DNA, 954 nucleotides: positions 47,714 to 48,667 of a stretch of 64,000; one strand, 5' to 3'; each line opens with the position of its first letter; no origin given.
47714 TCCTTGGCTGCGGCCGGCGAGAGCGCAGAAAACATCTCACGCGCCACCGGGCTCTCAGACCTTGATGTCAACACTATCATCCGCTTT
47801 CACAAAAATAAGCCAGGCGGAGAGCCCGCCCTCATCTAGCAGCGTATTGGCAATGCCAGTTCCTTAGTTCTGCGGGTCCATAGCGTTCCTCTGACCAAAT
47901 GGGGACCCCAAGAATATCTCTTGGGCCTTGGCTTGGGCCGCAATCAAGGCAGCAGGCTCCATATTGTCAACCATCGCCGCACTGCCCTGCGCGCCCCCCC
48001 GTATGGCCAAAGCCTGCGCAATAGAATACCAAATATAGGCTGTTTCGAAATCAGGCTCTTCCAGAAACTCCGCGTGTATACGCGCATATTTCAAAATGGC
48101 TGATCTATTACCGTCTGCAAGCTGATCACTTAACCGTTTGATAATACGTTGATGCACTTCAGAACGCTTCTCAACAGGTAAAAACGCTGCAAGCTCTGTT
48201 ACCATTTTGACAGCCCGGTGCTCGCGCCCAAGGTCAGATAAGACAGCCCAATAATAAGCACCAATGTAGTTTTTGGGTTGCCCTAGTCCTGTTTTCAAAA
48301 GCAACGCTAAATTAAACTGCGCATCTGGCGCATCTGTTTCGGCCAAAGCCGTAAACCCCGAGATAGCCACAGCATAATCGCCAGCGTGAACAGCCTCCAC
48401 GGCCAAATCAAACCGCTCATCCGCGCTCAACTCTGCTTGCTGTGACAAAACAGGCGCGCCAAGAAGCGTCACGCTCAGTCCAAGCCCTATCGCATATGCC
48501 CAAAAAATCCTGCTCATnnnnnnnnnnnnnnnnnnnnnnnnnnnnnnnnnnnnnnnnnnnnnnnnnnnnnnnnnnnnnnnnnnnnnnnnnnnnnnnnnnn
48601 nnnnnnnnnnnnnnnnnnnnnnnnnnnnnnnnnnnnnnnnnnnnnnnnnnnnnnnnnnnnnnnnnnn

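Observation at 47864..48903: Translationally coupled NHLP-like protein plus secreted Sel1-repeat (MotX-like) protein inside the flagellar locus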

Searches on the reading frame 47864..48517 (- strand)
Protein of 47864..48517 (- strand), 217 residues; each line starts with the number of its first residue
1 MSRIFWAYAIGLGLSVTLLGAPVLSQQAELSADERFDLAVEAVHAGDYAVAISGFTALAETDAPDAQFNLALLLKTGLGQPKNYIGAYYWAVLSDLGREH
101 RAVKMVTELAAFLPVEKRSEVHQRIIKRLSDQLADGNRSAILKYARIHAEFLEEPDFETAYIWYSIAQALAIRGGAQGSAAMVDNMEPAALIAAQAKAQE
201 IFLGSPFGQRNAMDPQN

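Call 3: search_protein_families(library=pfam, proteins=[window:47864-48517:-], max_evalue=1)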
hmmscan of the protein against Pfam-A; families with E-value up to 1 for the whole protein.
window:47864-48517:- (217 aa): 3 families
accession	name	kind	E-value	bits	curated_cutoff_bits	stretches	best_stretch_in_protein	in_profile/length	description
PF08238.18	Sel1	-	2.7e-05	25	30.7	1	64-90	1-27/36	Sel1 repeat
PF16914.10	TetR_C_12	-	0.023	15.2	27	0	100-179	15-91/105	Bacterial transcriptional repressor C-terminal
PF13432.12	TPR_16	-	0.1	13.5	32.7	1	36-74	1-41/65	Tetratricopeptide repeat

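Call 4: search_protein_families(library=ncbifam, proteins=[window:47864-48517:-], max_evalue=1)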
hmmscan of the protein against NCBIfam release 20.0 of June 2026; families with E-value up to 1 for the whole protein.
window:47864-48517:- (217 aa): 4 families
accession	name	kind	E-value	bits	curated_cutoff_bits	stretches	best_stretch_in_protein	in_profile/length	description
NF033786.1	phenyl_MerG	equivalog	0.00087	19.3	350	1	49-117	130-199/217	phenylmercury resistance protein MerG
NF038194.1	AlgK_TPR_lipo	equivalog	0.0009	18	700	2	65-125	370-430/448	alginate biosynthesis TPR repeat lipoprotein AlgK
NF047621.1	FlgprotMotXVib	equivalog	0.017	14.6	330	1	55-111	135-190/211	flagellar protein MotX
NF033762.1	social_mot_Tgl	equivalog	0.079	12.3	225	1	3-89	3-90/252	social motility TPR repeat lipoprotein Tgl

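Call 8: find_encoding_contigs(protein=window:47864-48517:-, flank=6000, max_places=6)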
Protein window:47864-48517:- (217 aa): 22 contigs read that carry it; 6 places shown.
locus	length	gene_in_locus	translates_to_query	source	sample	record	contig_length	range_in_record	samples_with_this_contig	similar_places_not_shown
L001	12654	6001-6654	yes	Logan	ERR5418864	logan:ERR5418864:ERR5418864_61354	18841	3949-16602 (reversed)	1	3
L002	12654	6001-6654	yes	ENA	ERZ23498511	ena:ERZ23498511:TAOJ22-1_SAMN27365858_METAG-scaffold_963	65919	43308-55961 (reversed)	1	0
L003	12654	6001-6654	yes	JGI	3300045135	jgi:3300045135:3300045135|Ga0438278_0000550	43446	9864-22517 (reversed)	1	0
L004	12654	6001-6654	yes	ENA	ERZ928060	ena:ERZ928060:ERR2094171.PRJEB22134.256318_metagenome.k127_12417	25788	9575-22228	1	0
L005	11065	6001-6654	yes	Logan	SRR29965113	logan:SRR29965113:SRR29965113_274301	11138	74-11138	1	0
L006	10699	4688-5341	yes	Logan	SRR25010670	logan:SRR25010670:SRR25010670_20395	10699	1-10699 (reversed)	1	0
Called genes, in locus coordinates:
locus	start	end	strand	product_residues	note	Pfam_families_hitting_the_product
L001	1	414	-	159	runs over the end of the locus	PF07603:Lcl_C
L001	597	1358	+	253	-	PF01618:MotA_ExbB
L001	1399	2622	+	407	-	PF13677:MotB_plug, PF00691:OmpA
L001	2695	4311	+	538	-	PF02465:FliD_N, PF07195:FliD_C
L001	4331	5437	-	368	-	PF01078:Mg_chelatase (faint), PF00158:Sigma54_activat, PF14532:Sigma54_activ_2, PF25601:AAA_lid_14, PF02954:HTH_8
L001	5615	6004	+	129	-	-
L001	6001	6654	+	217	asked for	PF08238:Sel1 (faint)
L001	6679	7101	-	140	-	-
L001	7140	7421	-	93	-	-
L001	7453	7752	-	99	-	PF04316:FlgM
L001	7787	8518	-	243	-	PF08666:SAF (weak), PF13144:ChapFlgA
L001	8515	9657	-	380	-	PF16548:FlgT_N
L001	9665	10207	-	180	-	-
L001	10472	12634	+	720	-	PF00771:FHIPEP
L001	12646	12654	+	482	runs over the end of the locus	-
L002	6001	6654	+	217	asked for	PF08238:Sel1 (faint)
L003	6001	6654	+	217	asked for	PF08238:Sel1 (faint)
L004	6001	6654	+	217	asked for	PF08238:Sel1 (faint)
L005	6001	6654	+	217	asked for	PF08238:Sel1 (faint)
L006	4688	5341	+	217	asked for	PF08238:Sel1 (faint)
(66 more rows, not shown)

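Call 11: find_homologous_proteins(query=window:47864-48517:-, max_evalue=0.001)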
Query window:47864-48517:- (217 aa): 42 proteins with E <= 0.001 among 1088 candidates.
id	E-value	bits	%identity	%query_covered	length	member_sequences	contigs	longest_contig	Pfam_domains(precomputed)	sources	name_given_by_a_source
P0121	5.8e-135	466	100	100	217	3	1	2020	PF08238.19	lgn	-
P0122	2.5e-67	245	62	87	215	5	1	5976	PF08238.19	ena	-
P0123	4.3e-67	244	66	83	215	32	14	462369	PF08238.19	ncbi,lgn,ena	-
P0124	2.0e-66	242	66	83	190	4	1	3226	-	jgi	jgi:TPR repeat protein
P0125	1.3e-64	236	64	83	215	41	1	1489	PF08238.19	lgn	-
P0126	7.5e-63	230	58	92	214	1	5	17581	PF08238.19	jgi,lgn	jgi:TPR repeat protein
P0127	9.2e-63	230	57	91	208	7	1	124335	PF08238.19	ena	-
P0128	9.1e-61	223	62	78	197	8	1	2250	PF08238.19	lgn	-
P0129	7.9e-60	220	63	80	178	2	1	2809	-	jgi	jgi:TPR repeat protein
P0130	1.6e-58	216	58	88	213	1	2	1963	-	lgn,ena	-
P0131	1.4e-56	210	51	91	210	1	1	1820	-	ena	-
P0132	1.6e-56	209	58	82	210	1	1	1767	-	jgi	-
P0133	4.2e-56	208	58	82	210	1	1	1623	-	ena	-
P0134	4.3e-56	208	57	82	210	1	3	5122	-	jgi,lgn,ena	-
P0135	7.9e-56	207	57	82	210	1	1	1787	-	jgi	-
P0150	1.3e-51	194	54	85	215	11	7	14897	PF08238.19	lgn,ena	-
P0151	1.6e-51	193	54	85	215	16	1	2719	PF08238.19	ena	-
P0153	1.1e-10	60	52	34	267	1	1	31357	PF13432.13,PF08238.19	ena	-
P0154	2.6e-9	55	33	83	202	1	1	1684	PF08238.19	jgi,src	-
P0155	2.6e-8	52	27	36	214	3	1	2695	PF23310.2,PF08238.19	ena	-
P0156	6.0e-8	51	47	27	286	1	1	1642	PF08238.19,PF01471.24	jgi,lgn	jgi:hypothetical protein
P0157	3.5e-6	45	39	41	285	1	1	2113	PF08238.19,PF01471.24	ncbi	-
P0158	1.7e-5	43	24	85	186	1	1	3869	PF08238.19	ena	-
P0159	3.8e-5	42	26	87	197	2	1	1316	PF08238.19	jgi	jgi:uncharacterized protein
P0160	7.0e-5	41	38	28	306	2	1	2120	PF08238.19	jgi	jgi:hypothetical protein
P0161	4.6e-4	38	40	28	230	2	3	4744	PF08238.19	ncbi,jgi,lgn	ncbi:MAG: TPR repeat protein [Gammaproteobacteria bacterium]|jgi:TPR repeat protein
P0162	9.8e-4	37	24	82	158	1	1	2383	PF08238.19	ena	-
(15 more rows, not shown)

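Call 27: search_solved_structures(query=A2, max_evalue=1, show_alignments=2)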
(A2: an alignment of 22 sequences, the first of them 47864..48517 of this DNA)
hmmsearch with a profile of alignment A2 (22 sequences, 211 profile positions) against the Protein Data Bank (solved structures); distinct sequences matched with E-value up to 1: 36.
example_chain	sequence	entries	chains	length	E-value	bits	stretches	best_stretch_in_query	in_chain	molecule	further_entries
6ok3_A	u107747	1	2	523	3.8e-54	186.5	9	44-114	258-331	Sel1 repeat protein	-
4bwr_A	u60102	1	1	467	2.5e-51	177.3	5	44-171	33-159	PROTEIN CORRESPONDING TO LOCUS C5321 FROM CFT073 E.COLI STRAIN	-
8sxq_A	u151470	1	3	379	5.6e-41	143.5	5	49-166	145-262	SEL-1 repeat protein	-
6deh_A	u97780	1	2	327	3.4e-38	134.4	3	45-198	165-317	TPR repeat protein, protein-protein interaction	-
8ket_C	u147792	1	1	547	5.4e-32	114.1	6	51-154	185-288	Protein sel-1 homolog 1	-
9uav_C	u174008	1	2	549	6.4e-32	113.9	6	51-154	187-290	Protein sel-1 homolog 1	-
6onw_A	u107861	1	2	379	3.4e-31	111.5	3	48-163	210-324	Sel1 repeat protein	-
8kes_D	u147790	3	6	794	1.1e-30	109.8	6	46-98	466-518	Protein sel-1 homolog 1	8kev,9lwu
9og0_C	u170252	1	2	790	8.5e-30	106.9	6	46-100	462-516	Protein sel-1 homolog 1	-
6ur7_A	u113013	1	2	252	2.4e-28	102.2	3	54-176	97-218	Sel1 repeat family protein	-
6ork_A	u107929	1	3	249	3.8e-26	95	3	44-168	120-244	Sel1 repeat protein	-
5b26_A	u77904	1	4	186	2.6e-17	66.1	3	51-154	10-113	Protein sel-1 homolog 1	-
1ouv_A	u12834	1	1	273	7.1e-17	64.7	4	40-94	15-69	conserved hypothetical secreted protein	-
8d9x_A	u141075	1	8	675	8e-16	61.3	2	40-149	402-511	Maltodextrin-binding protein,DAP3-binding cell death enhancer 1 short form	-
6orc_A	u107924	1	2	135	1.3e-13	54.1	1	53-176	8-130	Sel1 repeat protein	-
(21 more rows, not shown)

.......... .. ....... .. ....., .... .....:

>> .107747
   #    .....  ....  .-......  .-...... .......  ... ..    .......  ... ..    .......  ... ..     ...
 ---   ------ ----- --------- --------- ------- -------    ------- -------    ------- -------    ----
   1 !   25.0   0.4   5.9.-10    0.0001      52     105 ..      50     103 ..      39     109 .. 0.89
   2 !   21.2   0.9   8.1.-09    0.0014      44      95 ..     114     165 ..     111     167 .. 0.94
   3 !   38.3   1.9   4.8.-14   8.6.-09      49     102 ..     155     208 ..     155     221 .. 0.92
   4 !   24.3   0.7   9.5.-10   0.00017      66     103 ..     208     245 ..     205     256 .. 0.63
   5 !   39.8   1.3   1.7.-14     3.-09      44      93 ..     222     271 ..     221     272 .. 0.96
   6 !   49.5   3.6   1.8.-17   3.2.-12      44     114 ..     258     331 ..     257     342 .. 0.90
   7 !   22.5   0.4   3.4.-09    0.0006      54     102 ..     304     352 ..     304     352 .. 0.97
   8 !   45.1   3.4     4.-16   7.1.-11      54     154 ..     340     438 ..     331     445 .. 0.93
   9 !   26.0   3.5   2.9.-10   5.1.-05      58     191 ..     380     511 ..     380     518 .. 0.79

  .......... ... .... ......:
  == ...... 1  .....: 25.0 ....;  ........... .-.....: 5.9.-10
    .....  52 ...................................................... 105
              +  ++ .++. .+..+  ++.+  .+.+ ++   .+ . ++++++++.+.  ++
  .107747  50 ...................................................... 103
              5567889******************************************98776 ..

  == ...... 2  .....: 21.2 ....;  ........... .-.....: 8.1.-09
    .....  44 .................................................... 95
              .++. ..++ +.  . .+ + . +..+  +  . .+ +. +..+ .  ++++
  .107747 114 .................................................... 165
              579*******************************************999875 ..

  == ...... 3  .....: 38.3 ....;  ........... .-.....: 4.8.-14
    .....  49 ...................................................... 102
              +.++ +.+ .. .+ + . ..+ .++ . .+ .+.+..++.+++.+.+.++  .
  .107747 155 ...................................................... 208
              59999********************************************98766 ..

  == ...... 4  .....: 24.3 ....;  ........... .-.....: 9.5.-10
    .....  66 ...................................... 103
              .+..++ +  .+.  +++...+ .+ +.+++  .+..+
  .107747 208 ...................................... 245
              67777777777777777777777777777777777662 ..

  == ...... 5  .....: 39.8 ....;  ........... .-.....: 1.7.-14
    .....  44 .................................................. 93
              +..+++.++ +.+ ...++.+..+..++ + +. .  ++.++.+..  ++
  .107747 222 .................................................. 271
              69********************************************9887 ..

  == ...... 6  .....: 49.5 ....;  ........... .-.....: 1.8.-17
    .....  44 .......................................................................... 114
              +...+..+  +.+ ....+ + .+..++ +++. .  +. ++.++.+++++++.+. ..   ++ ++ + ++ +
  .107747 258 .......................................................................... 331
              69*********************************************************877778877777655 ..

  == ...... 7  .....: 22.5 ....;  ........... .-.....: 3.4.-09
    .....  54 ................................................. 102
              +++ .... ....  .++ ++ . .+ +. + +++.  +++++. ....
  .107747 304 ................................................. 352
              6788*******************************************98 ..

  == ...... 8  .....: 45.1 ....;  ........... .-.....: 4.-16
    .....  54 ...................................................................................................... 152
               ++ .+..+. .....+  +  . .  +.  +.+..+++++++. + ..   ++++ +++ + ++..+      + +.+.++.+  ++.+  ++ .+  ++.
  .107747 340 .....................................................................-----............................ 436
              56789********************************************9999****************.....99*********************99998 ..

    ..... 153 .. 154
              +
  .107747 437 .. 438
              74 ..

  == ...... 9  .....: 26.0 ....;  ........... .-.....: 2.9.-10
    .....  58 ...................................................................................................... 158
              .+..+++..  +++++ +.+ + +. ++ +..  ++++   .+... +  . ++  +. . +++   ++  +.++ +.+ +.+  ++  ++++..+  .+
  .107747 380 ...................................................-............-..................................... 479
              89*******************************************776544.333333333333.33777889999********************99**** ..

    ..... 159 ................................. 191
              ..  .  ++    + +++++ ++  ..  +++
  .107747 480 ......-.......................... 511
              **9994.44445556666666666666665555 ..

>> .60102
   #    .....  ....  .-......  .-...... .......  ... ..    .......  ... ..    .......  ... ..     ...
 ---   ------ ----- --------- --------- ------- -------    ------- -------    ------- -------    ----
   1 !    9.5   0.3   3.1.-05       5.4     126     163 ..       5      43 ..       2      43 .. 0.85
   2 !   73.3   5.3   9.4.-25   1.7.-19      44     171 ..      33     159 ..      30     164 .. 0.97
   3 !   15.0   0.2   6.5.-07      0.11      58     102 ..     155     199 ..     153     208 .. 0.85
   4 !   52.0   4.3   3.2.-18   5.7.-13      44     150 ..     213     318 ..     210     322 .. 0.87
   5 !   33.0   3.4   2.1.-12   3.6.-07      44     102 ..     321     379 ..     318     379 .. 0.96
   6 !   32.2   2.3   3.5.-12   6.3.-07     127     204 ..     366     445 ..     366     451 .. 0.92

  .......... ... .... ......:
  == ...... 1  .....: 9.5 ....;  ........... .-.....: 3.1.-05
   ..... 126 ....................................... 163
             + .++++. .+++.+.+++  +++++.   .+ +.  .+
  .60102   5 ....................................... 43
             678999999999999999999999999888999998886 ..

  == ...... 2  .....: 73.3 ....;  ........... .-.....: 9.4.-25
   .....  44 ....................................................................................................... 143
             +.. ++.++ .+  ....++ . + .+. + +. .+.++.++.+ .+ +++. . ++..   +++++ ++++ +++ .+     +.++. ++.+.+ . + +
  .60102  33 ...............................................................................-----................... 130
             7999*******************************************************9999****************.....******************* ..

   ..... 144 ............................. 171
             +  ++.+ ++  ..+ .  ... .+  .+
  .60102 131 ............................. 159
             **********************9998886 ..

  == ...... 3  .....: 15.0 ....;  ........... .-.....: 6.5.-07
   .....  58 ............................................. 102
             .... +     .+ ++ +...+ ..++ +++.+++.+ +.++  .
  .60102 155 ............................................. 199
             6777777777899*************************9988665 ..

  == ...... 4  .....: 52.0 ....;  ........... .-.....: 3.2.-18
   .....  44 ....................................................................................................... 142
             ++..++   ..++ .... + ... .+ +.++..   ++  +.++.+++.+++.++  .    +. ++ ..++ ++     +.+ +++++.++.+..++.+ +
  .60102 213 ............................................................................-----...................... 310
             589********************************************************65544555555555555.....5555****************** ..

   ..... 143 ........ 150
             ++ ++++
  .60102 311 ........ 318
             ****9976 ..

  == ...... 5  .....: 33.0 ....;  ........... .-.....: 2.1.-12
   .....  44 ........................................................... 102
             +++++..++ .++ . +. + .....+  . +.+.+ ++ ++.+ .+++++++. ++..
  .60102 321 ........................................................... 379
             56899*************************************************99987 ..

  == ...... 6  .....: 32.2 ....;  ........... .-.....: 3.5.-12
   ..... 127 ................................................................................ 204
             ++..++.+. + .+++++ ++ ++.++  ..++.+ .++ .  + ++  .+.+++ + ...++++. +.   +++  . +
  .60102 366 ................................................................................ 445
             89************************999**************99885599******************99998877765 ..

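Call 36: predict_structure(alignment_id=A2)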
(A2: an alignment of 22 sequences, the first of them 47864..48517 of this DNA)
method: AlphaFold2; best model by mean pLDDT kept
length: 217 residues; sequences in the alignment: 22
mean_pLDDT: 89.9   pTM: 0.81
mean pLDDT of the five models: 89.9, 89.5, 88.7, 88.6, 88.0
residues with pLDDT >= 90: 177; 70-90: 5; 50-70: 26; < 50: 9
segments of 3 or more residues with pLDDT < 50: 21-27
pLDDT, mean of each block of 10 residues (from residue 1): 55 55 55 96 98 98 98 97 98 98 98 98 99 96 98 98 98 97 97 97 91 54
secondary structure, 60 per line:
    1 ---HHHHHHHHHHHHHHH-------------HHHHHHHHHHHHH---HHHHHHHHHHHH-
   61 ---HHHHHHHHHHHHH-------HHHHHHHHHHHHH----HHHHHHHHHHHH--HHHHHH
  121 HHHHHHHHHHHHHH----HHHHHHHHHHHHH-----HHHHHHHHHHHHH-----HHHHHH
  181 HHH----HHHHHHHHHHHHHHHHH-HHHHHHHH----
elements in order: H4-18 H32-44 H48-59 H64-76 H84-96 H101-112 H115-134 H139-151 H157-169 H175-183 H188-204 H206-213
